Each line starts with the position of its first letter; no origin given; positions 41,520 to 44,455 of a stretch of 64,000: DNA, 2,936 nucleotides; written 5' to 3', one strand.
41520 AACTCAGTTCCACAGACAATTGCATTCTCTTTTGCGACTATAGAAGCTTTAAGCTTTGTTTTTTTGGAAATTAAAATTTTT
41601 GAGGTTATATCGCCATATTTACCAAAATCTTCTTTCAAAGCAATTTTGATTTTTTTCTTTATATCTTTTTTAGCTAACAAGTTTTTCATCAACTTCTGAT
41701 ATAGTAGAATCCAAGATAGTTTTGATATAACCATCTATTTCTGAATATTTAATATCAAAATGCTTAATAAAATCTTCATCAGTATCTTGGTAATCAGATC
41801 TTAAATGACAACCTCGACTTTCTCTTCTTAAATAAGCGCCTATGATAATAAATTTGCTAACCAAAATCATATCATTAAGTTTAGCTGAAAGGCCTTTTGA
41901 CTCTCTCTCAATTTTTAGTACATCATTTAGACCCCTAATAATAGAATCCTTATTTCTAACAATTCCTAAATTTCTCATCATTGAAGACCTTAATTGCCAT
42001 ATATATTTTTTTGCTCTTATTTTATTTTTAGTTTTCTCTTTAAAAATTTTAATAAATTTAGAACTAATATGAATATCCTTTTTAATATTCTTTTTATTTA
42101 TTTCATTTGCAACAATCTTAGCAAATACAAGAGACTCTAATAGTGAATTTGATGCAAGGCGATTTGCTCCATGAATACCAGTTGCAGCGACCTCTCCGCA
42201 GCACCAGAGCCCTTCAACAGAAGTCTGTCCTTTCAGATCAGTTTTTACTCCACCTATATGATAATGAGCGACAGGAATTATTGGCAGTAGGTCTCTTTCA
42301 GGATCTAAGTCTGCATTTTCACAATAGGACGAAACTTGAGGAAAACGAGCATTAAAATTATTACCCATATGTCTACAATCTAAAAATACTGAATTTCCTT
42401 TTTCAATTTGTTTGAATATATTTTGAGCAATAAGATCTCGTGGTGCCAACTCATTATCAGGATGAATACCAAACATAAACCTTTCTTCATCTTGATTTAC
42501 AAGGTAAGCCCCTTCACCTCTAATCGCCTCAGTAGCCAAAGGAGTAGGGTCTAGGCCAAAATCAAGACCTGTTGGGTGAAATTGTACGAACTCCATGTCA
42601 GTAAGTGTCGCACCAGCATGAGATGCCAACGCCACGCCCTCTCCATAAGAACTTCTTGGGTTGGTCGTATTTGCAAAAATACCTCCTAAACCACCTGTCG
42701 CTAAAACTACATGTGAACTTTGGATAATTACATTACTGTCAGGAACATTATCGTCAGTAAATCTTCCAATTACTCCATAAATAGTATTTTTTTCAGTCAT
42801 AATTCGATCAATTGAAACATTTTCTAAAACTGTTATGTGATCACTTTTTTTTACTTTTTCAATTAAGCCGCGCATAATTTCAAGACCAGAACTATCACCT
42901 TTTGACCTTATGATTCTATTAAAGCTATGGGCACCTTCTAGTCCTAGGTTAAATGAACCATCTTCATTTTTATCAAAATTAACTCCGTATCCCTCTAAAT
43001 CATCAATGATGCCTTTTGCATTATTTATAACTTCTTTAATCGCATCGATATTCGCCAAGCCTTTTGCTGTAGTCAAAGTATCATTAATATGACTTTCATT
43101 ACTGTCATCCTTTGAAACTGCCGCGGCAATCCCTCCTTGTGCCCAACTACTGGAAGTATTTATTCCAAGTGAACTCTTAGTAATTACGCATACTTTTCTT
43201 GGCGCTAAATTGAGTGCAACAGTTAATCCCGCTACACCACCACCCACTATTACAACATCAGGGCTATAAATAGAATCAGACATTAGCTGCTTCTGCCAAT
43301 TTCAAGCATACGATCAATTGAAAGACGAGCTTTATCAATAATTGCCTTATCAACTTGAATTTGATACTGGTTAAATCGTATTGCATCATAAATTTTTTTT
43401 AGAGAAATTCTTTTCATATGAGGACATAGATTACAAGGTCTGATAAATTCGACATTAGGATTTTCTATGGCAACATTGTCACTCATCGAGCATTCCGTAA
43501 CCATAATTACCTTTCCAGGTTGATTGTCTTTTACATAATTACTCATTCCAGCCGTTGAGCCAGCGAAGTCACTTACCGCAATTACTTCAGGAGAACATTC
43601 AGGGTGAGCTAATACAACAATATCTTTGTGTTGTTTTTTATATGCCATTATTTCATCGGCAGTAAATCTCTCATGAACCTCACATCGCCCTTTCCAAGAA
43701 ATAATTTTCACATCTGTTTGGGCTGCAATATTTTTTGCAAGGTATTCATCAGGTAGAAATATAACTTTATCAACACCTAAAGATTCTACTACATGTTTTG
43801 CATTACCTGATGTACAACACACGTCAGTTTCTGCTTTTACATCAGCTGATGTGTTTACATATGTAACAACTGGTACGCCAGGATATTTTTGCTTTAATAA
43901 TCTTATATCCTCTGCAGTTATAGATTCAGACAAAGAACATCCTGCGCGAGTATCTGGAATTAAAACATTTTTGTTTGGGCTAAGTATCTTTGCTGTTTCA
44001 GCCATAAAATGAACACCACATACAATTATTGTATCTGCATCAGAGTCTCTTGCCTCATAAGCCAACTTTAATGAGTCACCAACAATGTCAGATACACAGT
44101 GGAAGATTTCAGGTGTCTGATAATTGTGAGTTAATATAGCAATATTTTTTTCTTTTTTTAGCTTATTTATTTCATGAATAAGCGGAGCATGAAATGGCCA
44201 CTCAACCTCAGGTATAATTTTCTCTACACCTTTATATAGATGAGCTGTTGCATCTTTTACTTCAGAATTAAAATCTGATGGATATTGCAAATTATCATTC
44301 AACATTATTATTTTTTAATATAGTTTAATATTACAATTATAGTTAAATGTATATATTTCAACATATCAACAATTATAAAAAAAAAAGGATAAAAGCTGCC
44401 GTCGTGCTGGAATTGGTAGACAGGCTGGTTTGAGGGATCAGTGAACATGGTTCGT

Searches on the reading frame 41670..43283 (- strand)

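Call 59: search_protein_families(library=pfam, proteins=[window:41670-43283:-], max_evalue=0.0001)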
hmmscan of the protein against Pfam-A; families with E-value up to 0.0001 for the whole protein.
window:41670-43283:- (537 aa): 5 families
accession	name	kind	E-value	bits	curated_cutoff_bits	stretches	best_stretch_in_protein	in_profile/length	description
PF00890.30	FAD_binding_2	-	1.6e-80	271.8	20.4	1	9-381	1-414/414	FAD binding domain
PF01266.30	DAO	-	7.3e-12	45.9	27.9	1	9-115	1-94/353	FAD dependent oxidoreductase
PF02910.25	Succ_DH_flav_C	-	9.8e-12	45.4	20.8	1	431-511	4-100/130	Fumarate reductase flavoprotein C-term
PF07992.20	Pyr_redox_2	-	1.1e-08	35.3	26.1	0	9-198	2-109/291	Pyridine nucleotide-disulphide oxidoreductase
PF03486.20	HI0933_like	-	9.6e-06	25.6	50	0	134-365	109-219/244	HI0933-like protein Rossmann domain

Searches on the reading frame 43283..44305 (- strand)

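Call 59: search_protein_families(library=pfam, proteins=[window:43283-44305:-], max_evalue=0.0001)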
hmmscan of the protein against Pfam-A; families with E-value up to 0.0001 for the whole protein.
window:43283-44305:- (340 aa): 1 family
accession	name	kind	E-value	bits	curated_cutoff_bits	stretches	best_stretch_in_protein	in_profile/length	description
PF02445.21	NadA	-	1.6e-111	372.6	27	1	45-335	2-295/295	Quinolinate synthetase A protein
